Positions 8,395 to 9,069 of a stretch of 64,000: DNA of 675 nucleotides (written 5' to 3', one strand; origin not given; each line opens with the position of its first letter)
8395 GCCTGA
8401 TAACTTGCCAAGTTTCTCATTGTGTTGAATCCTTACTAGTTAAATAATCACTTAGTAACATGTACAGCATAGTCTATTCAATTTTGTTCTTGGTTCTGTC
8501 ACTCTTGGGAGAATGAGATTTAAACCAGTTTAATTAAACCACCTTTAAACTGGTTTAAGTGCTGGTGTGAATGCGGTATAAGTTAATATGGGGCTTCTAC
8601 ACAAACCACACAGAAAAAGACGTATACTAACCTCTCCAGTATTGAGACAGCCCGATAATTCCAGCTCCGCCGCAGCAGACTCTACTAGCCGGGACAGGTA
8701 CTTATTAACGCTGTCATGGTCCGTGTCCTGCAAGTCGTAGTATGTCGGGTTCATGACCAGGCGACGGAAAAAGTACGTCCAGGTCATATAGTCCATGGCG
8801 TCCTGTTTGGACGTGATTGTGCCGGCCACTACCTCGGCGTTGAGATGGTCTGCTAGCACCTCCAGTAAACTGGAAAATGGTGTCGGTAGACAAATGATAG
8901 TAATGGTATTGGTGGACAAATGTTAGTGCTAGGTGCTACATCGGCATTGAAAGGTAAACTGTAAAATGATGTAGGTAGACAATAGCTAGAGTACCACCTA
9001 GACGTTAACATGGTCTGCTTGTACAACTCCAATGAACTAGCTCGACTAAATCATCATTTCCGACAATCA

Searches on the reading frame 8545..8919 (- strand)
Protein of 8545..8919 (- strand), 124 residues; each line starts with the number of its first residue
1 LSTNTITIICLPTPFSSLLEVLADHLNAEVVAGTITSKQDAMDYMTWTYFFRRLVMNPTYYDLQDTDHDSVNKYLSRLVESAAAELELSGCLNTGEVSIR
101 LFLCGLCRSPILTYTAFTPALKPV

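Call 61: search_protein_families(library=pfam, proteins=[window:8545-8919:-], max_evalue=0.001)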
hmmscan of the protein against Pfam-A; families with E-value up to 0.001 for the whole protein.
window:8545-8919:- (124 aa): 1 family
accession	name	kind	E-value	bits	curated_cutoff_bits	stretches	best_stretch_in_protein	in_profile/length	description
PF23445.2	SNRNP200_wHTH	-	7.6e-29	100.2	27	1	16-93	2-79/82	Winged Helix-turn-helix domain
